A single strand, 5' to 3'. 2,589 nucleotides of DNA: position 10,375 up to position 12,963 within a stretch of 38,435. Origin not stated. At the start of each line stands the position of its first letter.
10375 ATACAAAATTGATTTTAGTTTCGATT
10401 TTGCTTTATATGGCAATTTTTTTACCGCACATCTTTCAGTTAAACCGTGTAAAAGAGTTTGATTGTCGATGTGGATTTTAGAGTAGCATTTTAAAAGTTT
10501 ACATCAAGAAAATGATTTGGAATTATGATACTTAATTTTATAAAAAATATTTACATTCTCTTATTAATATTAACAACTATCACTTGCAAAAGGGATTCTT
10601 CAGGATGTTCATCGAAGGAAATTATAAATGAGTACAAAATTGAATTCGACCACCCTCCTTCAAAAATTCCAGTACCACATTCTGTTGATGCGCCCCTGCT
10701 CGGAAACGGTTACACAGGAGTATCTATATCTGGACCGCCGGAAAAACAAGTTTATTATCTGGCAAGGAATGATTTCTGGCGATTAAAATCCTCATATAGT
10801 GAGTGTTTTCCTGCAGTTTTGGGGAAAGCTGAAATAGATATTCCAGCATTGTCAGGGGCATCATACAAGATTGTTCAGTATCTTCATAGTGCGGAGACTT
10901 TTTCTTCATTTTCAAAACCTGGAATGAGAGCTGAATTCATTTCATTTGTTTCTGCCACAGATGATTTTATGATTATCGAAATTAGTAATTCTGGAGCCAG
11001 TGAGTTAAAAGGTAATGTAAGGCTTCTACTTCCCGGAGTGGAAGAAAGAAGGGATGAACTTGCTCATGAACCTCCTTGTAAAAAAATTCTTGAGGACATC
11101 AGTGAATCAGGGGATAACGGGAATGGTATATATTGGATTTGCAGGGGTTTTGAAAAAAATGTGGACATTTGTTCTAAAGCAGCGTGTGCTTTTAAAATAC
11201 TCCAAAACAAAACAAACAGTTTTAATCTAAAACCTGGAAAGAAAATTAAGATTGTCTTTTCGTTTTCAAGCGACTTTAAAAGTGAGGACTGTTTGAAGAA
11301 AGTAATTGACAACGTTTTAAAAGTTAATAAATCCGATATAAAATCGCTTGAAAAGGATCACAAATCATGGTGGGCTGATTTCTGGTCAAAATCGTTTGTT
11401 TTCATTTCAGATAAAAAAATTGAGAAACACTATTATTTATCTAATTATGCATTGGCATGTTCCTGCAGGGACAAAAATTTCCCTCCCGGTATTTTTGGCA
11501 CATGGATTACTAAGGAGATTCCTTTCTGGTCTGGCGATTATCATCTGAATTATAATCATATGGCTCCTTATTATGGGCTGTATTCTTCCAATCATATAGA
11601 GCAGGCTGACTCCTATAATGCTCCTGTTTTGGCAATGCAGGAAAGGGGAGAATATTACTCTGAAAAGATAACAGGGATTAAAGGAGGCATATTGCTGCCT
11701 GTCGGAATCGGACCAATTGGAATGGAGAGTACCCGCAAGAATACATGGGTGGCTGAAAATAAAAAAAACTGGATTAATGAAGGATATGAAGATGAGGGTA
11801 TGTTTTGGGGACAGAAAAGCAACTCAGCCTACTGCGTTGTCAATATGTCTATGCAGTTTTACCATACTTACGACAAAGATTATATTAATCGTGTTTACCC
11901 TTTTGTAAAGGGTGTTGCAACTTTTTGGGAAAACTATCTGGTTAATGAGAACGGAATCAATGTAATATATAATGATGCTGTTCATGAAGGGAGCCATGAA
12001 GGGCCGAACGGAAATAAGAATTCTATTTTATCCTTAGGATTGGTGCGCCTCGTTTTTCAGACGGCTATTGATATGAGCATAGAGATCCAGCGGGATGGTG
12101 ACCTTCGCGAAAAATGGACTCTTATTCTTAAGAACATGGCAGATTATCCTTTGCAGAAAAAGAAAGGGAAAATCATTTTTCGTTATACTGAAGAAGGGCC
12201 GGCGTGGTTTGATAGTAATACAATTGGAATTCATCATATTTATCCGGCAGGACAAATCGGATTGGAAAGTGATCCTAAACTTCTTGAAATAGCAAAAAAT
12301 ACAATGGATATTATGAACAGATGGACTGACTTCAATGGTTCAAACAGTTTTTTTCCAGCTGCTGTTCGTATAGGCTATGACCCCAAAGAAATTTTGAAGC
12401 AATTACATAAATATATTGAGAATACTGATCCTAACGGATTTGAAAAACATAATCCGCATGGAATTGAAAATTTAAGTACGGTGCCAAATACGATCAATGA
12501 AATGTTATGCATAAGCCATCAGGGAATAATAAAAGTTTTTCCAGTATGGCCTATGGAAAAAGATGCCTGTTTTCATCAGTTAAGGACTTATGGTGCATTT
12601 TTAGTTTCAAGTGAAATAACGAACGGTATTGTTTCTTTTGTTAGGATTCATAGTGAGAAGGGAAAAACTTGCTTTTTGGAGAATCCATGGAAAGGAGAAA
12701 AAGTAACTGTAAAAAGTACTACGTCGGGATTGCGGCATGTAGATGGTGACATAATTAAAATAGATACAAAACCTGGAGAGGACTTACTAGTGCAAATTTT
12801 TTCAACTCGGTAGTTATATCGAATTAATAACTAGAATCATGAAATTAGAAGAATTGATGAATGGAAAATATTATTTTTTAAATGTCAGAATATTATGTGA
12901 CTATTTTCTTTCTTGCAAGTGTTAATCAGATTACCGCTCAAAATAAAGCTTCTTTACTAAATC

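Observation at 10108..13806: AT-rich 3.7-kb cassette bounded by a 45-bp imperfect inverted repeat, sitting between the two PULs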

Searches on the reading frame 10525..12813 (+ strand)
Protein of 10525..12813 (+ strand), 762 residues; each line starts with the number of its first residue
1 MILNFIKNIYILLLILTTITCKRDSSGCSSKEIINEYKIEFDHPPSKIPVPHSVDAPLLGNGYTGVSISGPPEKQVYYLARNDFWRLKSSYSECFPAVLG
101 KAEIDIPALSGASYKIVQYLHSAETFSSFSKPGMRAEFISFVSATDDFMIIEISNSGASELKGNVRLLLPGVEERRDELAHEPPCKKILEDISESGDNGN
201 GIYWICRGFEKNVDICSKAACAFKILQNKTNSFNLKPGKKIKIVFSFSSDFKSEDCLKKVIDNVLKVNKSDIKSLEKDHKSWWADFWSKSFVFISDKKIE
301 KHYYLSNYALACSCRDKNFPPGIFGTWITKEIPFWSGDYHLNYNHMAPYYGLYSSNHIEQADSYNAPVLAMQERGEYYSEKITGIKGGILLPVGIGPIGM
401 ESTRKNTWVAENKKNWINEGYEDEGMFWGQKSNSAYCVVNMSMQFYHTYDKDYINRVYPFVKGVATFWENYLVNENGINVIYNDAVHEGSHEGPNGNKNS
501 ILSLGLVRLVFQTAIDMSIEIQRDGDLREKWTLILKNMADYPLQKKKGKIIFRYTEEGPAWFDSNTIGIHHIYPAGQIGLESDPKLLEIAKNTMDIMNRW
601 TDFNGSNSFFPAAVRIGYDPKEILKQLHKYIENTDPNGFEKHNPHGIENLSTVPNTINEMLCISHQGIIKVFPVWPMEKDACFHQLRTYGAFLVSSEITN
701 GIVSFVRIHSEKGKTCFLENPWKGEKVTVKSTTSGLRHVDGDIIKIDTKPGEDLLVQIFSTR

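Call 7: search_protein_families(library=pfam, proteins=[window:10525-12813:+], max_evalue=0.01)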
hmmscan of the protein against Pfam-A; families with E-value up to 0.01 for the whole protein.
window:10525-12813:+ (762 aa): 4 families
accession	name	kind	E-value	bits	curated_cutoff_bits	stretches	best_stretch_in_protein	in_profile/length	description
PF22124.2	Glyco_hydro_95_cat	-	8.6e-24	84.6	27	1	296-661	48-408/408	Glycosyl hydrolase family 95 catalytic domain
PF18961.6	DUF5703_N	-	0.0006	20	26.7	1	240-292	237-287/287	Domain of unknown function (DUF5703)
PF21307.2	Glyco_hydro_95_C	-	0.00066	20.6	27.6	1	664-753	2-91/94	Glycoside hydrolase family 95, C-terminal domain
PF14498.12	Glyco_hyd_65N_2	-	0.0033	17.9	27.7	0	120-253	113-233/234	Glycosyl hydrolase family 65, N-terminal domain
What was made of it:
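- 10525..12813 (+): Intact GH95-like glycoside hydrolase gene (762 aa) with an N-terminal signal or lipoprotein sequence. GC3 is 0.31. Pfam PF22124, 8.6e-24 (call 7).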

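Call 8: search_protein_families(library=ncbifam, proteins=[window:10525-12813:+], max_evalue=0.01)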
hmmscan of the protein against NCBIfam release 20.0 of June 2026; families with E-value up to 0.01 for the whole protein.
window:10525-12813:+ (762 aa): 0 families

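Call 14: find_encoding_contigs(protein=window:10525-12813:+, flank=10000, max_places=10)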
Protein window:10525-12813:+ (762 aa): 6 contigs read that carry it; 4 places shown.
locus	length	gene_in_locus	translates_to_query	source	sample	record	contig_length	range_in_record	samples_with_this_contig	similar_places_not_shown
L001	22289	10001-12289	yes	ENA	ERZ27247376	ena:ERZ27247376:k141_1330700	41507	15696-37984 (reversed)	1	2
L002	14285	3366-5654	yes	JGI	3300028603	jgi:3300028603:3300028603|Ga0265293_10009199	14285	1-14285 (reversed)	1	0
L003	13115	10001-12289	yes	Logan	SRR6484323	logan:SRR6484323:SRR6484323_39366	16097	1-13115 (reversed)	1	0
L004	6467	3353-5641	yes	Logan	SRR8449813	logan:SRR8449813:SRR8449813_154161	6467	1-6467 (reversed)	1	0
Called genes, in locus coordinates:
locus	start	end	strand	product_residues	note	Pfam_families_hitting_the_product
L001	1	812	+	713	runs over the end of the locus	-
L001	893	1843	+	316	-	PF04773:FecR, PF16344:FecR_C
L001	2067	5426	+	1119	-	PF07660:STN (weak), PF13620:CarboxypepD_reg, PF13715:CarbopepD_reg_2, PF07715:Plug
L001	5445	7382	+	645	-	PF14322:SusD-like_3, PF07980:SusD_RagB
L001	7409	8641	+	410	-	PF16323:DUF4959, PF17166:DUF5126, PF16391:DUF5000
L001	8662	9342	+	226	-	PF16389:DUF4998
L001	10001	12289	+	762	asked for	PF22124:Glyco_hydro_95_cat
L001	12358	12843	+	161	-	-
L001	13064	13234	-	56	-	-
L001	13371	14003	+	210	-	PF04542:Sigma70_r2 (weak), PF08281:Sigma70_r4_2, PF04545:Sigma70_r4 (weak)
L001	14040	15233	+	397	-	PF04773:FecR, PF16344:FecR_C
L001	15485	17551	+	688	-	PF01804:Penicil_amidase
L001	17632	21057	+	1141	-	PF13620:CarboxypepD_reg, PF13715:CarbopepD_reg_2, PF07715:Plug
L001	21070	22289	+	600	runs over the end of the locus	PF14322:SusD-like_3, PF07980:SusD_RagB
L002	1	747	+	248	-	?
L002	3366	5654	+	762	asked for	PF22124:Glyco_hydro_95_cat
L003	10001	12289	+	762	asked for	PF22124:Glyco_hydro_95_cat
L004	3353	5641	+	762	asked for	PF22124:Glyco_hydro_95_cat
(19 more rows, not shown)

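Call 42: find_homologous_proteins(query=window:10525-12813:+, max_evalue=1e-10)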
Query window:10525-12813:+ (762 aa): 717 proteins with E <= 1e-10 among 8000 candidates; the best 120 are listed.
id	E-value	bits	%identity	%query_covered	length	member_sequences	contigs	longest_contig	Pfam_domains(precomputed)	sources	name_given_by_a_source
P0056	0.0e+0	1794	100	100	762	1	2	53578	PF22124.3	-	-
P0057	0.0e+0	1031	59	97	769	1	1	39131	PF14498.13,PF22124.3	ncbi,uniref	ncbi:hypothetical protein [Reichenbachiella sp. MALMAid0571]|uniref:glycosyl hydrolase family 95 cat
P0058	0.0e+0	1026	59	97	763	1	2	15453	PF22124.3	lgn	-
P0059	0.0e+0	1020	58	98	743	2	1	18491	PF22124.3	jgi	-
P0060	0.0e+0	1018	57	99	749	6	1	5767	PF14498.13,PF22124.3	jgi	jgi:alpha-L-fucosidase 2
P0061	0.0e+0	1011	58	99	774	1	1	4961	PF14498.13,PF22124.3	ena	-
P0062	5.1e-297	1006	57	99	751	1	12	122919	PF22124.3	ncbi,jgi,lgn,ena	-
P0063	5.4e-297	1006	58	98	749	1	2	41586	PF22124.3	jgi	-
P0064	1.7e-296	1004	57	99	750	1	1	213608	PF18961.7,PF22124.3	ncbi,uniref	ncbi:glycosyl hydrolase family 95 catalytic domain-containing protein [Sunxiuqinia sp. sy24]|uniref:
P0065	1.8e-296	1004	59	99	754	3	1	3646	PF14498.13,PF22124.3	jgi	-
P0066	1.4e-295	1001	58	98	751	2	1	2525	PF14498.13,PF22124.3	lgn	-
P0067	1.5e-295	1001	59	98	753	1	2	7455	PF22124.3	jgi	-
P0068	1.5e-295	1001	59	97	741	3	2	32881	PF22124.3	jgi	-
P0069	6.4e-295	999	58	99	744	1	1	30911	PF22124.3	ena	-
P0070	1.4e-293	994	57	99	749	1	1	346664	PF14498.13,PF22124.3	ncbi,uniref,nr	ncbi:hypothetical protein OU798_03495 [Prolixibacteraceae bacterium Z1-6]|uniref:Glycosyl hydrolase 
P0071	2.6e-293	993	57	99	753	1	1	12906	PF22124.3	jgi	jgi:hypothetical protein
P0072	5.6e-293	992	59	95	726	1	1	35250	PF14498.13,PF22124.3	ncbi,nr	ncbi:MAG: hypothetical protein JEZ14_07860 [Marinilabiliaceae bacterium]|nr:hypothetical protein [Ma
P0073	6.5e-293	992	58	98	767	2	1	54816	PF22124.3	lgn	-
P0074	6.9e-291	985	56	98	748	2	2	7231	PF21307.3,PF22124.3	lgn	-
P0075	1.1e-290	985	57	98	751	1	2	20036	PF22124.3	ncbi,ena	-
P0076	2.0e-290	984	57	98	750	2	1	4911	PF22124.3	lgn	-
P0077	6.6e-290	982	56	98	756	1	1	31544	PF21307.3,PF22124.3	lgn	-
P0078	7.0e-290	982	57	98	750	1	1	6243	PF14498.13,PF22124.3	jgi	-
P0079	7.1e-290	982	57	98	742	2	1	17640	PF22124.3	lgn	-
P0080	2.9e-289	980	57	98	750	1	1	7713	PF14498.13,PF22124.3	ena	-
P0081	3.1e-289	980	57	99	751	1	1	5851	PF14498.13,PF22124.3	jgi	-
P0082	3.6e-289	980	56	98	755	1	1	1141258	PF22124.3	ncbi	-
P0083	2.9e-288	977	56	98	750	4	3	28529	PF22124.3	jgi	-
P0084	4.4e-288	976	58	95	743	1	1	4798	PF21307.3,PF22124.3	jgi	-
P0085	4.0e-287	973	58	98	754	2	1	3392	PF14498.13,PF22124.3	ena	-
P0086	1.4e-286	971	57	96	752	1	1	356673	PF22124.3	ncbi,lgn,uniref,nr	ncbi:glycosyl hydrolase family 95 catalytic domain-containing protein [Sunxiuqinia elliptica]|uniref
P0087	1.6e-286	971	58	98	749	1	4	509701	PF18961.7,PF14498.13,PF22124.3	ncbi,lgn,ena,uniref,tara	ncbi:hypothetical protein [uncultured Kriegella sp.]|uniref:glycosyl hydrolase family 95 catalytic d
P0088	1.7e-286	971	57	98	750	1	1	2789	PF14498.13,PF22124.3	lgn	-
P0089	4.6e-286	969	57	99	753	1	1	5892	PF14498.13,PF22124.3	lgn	-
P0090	2.0e-285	967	56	98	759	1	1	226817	PF21307.3,PF14498.13,PF22124.3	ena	-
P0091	2.1e-285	967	57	96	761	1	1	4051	PF22124.3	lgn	-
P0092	4.9e-285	966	57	97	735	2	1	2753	PF14498.13,PF22124.3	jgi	jgi:hypothetical protein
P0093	6.1e-285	966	56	99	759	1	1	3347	PF14498.13,PF22124.3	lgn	-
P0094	2.1e-284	964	56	99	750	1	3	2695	PF22124.3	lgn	-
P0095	2.3e-284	964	56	98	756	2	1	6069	PF22124.3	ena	-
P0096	3.1e-284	963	57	99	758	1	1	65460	PF14498.13,PF22124.3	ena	-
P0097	3.2e-284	963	56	99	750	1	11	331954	PF14498.13,PF22124.3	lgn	-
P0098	4.3e-283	960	58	96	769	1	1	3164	PF14498.13,PF22124.3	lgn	-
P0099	8.2e-283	959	56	98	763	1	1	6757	PF22124.3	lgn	-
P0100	3.5e-282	957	56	100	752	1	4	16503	PF22124.3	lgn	-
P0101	6.1e-282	956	57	97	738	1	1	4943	PF22124.3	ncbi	-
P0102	9.5e-282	955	57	95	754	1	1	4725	PF22124.3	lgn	-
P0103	4.9e-281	953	57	96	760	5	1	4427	PF14498.13,PF22124.3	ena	-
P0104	6.6e-281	952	58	94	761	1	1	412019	PF22124.3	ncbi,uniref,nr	ncbi:hypothetical protein VOI54_15700 [Tamlana sp. 2201CG12-4]|uniref:glycosyl hydrolase family 95 c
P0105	1.3e-280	951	57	97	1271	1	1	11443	PF01663.28,PF16347.11,PF00884.29,PF22124.3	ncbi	-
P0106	2.2e-280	951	57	97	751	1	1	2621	PF14498.13,PF22124.3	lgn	-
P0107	3.1e-280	950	57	95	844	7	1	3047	PF14498.13,PF22124.3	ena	-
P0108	2.1e-279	947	56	99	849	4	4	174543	PF14498.13,PF22124.3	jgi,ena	-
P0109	2.1e-279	947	56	98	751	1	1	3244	PF21307.3,PF14498.13,PF22124.3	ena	-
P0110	3.5e-278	943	55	99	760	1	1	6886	PF18961.7,PF22124.3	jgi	jgi:hypothetical protein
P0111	3.5e-278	943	54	99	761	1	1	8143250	PF22124.3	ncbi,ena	-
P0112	7.2e-278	942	56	99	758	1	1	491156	PF22124.3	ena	-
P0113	1.0e-277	942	56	98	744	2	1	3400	PF14498.13,PF22124.3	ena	-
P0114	2.5e-277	940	58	95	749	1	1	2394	PF14498.13,PF22124.3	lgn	-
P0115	4.2e-277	940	54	98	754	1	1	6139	PF14498.13,PF22124.3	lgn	-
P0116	5.7e-277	939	55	98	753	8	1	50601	PF21307.3,PF22124.3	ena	-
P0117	7.2e-277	939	55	99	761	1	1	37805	PF22124.3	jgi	jgi:hypothetical protein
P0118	2.2e-276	937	55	98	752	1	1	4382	PF18961.7,PF14498.13,PF22124.3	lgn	-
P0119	4.0e-276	937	55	98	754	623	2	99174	PF14498.13,PF22124.3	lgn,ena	-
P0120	7.1e-276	936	55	99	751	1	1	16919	PF22124.3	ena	-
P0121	9.3e-276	935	54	98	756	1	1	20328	PF22124.3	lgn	-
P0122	6.2e-275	933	54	98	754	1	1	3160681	PF14498.13,PF22124.3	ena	-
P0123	3.0e-274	930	55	98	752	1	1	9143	PF14498.13,PF22124.3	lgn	-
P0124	4.5e-274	930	55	97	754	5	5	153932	PF22124.3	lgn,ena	-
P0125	6.0e-274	929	55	98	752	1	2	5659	PF14498.13,PF22124.3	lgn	-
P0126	8.0e-274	929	54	98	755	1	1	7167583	PF14498.13,PF22124.3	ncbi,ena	-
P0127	1.4e-273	928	54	98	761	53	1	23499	PF22124.3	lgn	-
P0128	2.1e-272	924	56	94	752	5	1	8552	PF22124.3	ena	-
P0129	4.5e-272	923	53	97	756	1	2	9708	PF22124.3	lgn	-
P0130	8.2e-272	922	53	98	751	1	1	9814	PF22124.3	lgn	-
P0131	8.5e-272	922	54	97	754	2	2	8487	PF21307.3,PF22124.3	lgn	-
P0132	9.2e-272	922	57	90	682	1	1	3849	PF22124.3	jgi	jgi:hypothetical protein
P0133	1.0e-271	922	54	99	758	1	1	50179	PF18961.7,PF22124.3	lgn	-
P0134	1.2e-271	922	54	98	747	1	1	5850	PF18961.7,PF14498.13,PF22124.3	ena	-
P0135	1.4e-271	922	54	95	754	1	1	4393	PF22124.3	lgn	-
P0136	2.3e-271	921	54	99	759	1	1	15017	PF22124.3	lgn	-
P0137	2.4e-271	921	53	98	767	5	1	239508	PF22124.3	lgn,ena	-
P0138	2.6e-271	921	54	98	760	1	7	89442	PF22124.3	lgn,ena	-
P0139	3.2e-271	920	54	99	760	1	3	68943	PF22124.3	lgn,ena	-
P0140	1.1e-270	919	54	99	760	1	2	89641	PF22124.3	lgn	-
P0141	1.4e-270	918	53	99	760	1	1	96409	PF22124.3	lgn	-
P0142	1.6e-270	918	55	95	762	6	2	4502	PF22124.3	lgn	-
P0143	1.7e-270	918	54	99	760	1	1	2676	PF22124.3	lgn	-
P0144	1.9e-270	918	53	99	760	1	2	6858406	PF22124.3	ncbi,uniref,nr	ncbi:hypothetical protein NXY11_16235 [Parabacteroides faecis]|uniref:glycosyl hydrolase family 95 c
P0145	2.0e-270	918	54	99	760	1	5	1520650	PF22124.3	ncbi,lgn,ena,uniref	ncbi:glycosyl hydrolase family 95 catalytic domain-containing protein [Parabacteroides faecis]|unire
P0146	2.2e-270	918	54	99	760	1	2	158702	PF22124.3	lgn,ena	-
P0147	2.4e-270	917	55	95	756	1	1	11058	PF22124.3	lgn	-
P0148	2.7e-270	917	54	99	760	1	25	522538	PF22124.3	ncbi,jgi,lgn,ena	-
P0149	3.3e-270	917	55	95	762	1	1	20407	PF22124.3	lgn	-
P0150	3.5e-270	917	55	98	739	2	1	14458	PF21307.3,PF14498.13,PF22124.3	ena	-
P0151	4.5e-270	916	53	98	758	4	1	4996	PF18961.7,PF22124.3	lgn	-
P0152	5.8e-270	916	53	99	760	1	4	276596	PF22124.3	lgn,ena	-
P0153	6.7e-270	916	53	99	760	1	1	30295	PF22124.3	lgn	-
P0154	7.2e-270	916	53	99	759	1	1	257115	PF22124.3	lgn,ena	-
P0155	8.5e-270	916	53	98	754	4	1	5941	PF22124.3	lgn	-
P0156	8.5e-270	916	53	99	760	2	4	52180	PF22124.3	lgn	-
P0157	9.2e-270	915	53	99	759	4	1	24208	PF22124.3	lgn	-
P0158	9.9e-270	915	53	99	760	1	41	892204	PF22124.3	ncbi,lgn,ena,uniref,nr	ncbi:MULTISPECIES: hypothetical protein [Parabacteroides]|uniref:glycosyl hydrolase family 95 cataly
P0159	1.1e-269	915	54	98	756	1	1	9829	PF22124.3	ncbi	-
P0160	1.1e-269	915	55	97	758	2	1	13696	PF21307.3,PF18961.7,PF22124.3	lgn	-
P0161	1.2e-269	915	53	99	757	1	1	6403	PF22124.3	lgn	-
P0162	1.5e-269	915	54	98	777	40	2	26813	PF22124.3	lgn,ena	-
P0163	3.7e-269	913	53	99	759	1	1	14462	PF22124.3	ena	-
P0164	3.9e-269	913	53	98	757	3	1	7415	PF21307.3,PF22124.3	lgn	-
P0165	4.3e-269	913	53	99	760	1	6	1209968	PF22124.3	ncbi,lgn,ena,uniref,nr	ncbi:glycosyl hydrolase family 95 catalytic domain-containing protein [Parabacteroides faecis]|unire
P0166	4.6e-269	913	53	99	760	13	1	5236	PF22124.3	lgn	-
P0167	5.0e-269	913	53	99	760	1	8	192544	PF22124.3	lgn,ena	-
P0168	5.3e-269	913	53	99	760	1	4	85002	PF22124.3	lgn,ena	-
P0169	6.4e-269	913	53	99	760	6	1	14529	PF22124.3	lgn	-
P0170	7.1e-269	913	53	99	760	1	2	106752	PF22124.3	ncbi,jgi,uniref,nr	ncbi:hypothetical protein [Parabacteroides sp. AF18-52]|jgi:hypothetical protein|uniref:glycosyl hyd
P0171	8.4e-269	912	53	97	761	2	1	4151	PF22124.3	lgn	-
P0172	8.5e-269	912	54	98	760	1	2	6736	PF22124.3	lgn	-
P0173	8.7e-269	912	54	96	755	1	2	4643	PF22124.3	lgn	-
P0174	9.0e-269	912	53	99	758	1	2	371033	PF18961.7,PF22124.3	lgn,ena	-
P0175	1.1e-268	912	55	96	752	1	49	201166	PF22124.3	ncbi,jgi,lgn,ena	-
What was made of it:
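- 10525..12813 (+): Full-length homologues of 741-774 aa at 53-59% identity (call 42).
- The nearest GH95-like homologues are only 57-59% identical, so no donor can be named (call 42).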

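Call 44: find_encoding_contigs(protein=P0062, flank=6000, max_places=3)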
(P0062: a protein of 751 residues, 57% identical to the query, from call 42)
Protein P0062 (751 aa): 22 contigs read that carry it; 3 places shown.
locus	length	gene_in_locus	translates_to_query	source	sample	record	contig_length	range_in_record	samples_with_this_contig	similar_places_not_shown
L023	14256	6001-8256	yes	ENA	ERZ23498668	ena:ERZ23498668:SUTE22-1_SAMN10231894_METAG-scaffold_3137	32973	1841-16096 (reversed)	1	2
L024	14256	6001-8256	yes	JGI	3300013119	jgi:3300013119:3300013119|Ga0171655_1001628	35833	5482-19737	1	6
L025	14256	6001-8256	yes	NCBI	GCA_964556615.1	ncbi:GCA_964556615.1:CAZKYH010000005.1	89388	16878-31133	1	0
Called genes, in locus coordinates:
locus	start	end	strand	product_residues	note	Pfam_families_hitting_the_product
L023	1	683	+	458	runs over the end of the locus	PF12176:MtaB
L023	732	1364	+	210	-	PF02607:B12-binding_2, PF02310:B12-binding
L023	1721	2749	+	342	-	PF00392:GntR, PF13377:Peripla_BP_3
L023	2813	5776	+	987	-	PF02837:Glyco_hydro_2_N, PF22666:Glyco_hydro_2_N2 (weak), PF00703:Glyco_hydro_2, PF02836:Glyco_hydro_2_C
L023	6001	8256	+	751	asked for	PF22124:Glyco_hydro_95_cat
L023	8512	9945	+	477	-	PF01408:GFO_IDH_MocA, PF21252:Glyco_hydro_109_C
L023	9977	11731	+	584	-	PF01120:Alpha_L_fucos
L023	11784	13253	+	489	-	PF01120:Alpha_L_fucos, PF00754:F5_F8_type_C, PF22633:F5_F8_type_C_2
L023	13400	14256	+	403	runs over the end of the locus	PF01208:URO-D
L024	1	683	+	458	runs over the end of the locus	PF12176:MtaB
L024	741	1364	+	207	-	PF02607:B12-binding_2, PF02310:B12-binding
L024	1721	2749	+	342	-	PF00392:GntR, PF13377:Peripla_BP_3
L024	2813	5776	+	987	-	PF02837:Glyco_hydro_2_N, PF22666:Glyco_hydro_2_N2 (weak), PF00703:Glyco_hydro_2, PF02836:Glyco_hydro_2_C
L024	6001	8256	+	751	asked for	PF22124:Glyco_hydro_95_cat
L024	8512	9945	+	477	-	PF01408:GFO_IDH_MocA, PF21252:Glyco_hydro_109_C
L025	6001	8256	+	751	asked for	PF22124:Glyco_hydro_95_cat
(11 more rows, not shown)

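Call 45: find_encoding_contigs(protein=P0058, flank=6000, max_places=2)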
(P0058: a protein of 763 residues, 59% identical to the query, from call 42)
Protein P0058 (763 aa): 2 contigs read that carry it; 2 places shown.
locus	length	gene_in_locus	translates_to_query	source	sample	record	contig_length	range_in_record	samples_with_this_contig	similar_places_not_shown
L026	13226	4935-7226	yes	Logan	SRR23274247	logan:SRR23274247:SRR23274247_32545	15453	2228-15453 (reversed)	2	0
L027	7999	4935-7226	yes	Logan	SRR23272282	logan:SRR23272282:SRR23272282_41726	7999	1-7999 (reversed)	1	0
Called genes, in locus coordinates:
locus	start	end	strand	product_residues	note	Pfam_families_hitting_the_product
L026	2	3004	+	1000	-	?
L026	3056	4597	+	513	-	PF14322:SusD-like_3, PF07980:SusD_RagB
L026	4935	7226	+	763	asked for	PF22124:Glyco_hydro_95_cat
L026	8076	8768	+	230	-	PF04542:Sigma70_r2 (faint), PF08281:Sigma70_r4_2, PF04545:Sigma70_r4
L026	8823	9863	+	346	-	PF04773:FecR, PF16344:FecR_C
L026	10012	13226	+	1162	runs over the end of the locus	PF07660:STN (weak), PF13620:CarboxypepD_reg, PF13715:CarbopepD_reg_2, PF07715:Plug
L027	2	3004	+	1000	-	?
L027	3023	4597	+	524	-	PF14322:SusD-like_3, PF07980:SusD_RagB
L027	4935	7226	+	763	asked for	PF22124:Glyco_hydro_95_cat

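Call 77: search_solved_structures(query=window:10525-12813:+, max_evalue=0.001)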
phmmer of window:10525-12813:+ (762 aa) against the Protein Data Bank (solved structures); distinct sequences matched with E-value up to 0.001: 5.
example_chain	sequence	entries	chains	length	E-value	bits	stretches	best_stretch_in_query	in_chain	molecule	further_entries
7kmq_A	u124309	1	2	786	7.9e-11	44.2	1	305-715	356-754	Glyco_hyd_65N_2 domain-containing protein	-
2rdy_A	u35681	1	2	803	8.8e-08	34.1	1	303-744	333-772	BH0842 protein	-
7zo0_A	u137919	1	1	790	4.9e-07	31.6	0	302-473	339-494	GH95 family alpha-1,2-fucosidase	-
7znz_A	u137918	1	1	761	5.5e-07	31.5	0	302-473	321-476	FucOB, a GH95 family alpha-1,2-fucosidase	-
4ufc_A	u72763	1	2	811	0.00013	23.6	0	408-720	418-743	GH95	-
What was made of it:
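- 10525..12813 (+): Only distant from solved GH95 structures (call 77).
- On Glycoside hydrolase family 95: Solved GH95 enzymes match only at 5e-7 to 1e-4, and the best PDB hit is 7kmq at 8e-11 (call 77).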
